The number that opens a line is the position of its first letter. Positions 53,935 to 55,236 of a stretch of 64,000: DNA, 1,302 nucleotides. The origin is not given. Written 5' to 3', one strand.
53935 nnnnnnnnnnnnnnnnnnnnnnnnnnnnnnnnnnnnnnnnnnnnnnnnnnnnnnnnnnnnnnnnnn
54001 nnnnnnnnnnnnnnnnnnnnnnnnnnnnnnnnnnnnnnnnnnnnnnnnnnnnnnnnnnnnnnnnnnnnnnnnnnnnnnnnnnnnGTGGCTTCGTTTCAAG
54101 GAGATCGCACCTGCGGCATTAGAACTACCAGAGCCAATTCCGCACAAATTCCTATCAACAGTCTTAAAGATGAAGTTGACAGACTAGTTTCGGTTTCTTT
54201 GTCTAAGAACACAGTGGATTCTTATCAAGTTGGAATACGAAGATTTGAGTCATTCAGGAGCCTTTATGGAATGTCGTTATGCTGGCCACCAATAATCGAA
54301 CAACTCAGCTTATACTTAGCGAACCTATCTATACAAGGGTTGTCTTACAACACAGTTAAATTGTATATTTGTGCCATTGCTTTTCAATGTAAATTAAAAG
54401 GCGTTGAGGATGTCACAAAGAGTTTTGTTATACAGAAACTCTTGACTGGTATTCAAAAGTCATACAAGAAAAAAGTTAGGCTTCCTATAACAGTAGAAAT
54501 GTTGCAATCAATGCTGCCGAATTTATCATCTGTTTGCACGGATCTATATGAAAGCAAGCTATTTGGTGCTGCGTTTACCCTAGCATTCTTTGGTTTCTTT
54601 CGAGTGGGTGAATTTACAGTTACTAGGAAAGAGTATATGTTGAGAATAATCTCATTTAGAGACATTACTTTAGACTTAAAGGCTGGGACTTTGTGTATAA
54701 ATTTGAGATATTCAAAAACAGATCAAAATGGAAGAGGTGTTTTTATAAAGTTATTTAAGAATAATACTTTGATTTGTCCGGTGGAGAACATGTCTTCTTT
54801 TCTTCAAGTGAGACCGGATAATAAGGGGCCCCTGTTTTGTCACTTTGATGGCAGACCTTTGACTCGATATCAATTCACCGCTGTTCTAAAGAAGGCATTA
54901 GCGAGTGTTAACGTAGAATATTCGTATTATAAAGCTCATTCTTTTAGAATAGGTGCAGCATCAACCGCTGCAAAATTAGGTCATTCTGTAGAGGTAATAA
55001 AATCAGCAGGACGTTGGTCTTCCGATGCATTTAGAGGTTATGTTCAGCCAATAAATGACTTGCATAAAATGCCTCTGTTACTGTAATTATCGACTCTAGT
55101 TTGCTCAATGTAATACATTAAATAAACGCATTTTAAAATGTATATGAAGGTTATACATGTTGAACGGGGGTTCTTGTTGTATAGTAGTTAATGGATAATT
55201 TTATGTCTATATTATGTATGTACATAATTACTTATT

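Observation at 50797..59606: Apparently intact Ngaro/DIRS-type tyrosine-recombinase retrotransposon with four ORFs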

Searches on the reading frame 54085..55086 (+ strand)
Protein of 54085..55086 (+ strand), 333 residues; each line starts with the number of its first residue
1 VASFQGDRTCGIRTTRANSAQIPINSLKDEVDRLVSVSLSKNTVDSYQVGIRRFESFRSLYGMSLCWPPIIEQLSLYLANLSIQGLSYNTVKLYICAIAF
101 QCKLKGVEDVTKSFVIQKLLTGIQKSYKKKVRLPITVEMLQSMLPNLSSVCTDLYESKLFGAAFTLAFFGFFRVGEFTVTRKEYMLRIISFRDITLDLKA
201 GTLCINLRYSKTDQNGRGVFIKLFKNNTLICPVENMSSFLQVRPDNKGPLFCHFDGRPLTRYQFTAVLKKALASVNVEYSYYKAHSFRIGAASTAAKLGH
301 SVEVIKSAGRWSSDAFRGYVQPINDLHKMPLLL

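Call 7: search_protein_families(library=pfam, proteins=[window:54085-55086:+], max_evalue=0.1)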
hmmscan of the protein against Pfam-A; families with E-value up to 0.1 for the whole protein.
window:54085-55086:+ (333 aa): 2 families
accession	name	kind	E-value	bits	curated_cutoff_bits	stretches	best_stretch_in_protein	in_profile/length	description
PF00589.27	Phage_integrase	-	1.9e-05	25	27.1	1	232-314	75-159/172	Phage integrase family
PF02899.23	Phage_int_SAM_1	-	0.027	15.2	22.3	1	38-98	13-72/83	Phage integrase, N-terminal SAM-like domain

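Call 30: search_solved_structures(query=window:54085-55086:+, max_evalue=1, show_alignments=2)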
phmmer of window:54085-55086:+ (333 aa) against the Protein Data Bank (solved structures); distinct sequences matched with E-value up to 1: 17.
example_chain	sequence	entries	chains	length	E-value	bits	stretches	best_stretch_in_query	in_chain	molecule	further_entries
5u91_A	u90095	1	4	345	0.0021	20.7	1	68-313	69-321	Tre recombinase protein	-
7rhz_B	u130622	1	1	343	0.05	16.2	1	272-320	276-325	Recombinase cre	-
7rhy_A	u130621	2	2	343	0.075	15.6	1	276-320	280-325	Recombinase cre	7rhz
1q3u_A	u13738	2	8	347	0.087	15.4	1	276-313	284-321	Cre recombinase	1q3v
1kbu_A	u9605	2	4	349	0.088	15.4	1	276-313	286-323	CRE RECOMBINASE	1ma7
2hof_A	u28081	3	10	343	0.089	15.3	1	274-320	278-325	Recombinase cre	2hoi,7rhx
1nzb_A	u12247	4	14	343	0.09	15.3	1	276-320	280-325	Cre recombinase | PROTEIN (CRE RECOMBINASE) | Recombinase cre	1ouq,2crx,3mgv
1pvq_A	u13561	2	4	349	0.1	15.2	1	277-320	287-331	Recombinase cre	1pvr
3crx_A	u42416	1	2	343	0.1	15.2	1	276-320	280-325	CRE RECOMBINASE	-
1pvp_A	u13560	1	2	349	0.12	14.9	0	278-320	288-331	Recombinase cre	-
1crx_A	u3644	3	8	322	0.14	14.8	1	277-320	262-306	Cre recombinase | Recombinase cre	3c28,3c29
1xns_A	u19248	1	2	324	0.14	14.7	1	277-320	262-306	Recombinase CRE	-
4crx_A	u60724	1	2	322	0.15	14.6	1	277-320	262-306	PROTEIN (CRE RECOMBINASE)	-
1xo0_A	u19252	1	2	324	0.15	14.6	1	277-320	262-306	Recombinase CRE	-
5crx_A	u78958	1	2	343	0.16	14.5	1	276-313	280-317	PROTEIN (BACTERIOPHAGE P1 CRE GENE)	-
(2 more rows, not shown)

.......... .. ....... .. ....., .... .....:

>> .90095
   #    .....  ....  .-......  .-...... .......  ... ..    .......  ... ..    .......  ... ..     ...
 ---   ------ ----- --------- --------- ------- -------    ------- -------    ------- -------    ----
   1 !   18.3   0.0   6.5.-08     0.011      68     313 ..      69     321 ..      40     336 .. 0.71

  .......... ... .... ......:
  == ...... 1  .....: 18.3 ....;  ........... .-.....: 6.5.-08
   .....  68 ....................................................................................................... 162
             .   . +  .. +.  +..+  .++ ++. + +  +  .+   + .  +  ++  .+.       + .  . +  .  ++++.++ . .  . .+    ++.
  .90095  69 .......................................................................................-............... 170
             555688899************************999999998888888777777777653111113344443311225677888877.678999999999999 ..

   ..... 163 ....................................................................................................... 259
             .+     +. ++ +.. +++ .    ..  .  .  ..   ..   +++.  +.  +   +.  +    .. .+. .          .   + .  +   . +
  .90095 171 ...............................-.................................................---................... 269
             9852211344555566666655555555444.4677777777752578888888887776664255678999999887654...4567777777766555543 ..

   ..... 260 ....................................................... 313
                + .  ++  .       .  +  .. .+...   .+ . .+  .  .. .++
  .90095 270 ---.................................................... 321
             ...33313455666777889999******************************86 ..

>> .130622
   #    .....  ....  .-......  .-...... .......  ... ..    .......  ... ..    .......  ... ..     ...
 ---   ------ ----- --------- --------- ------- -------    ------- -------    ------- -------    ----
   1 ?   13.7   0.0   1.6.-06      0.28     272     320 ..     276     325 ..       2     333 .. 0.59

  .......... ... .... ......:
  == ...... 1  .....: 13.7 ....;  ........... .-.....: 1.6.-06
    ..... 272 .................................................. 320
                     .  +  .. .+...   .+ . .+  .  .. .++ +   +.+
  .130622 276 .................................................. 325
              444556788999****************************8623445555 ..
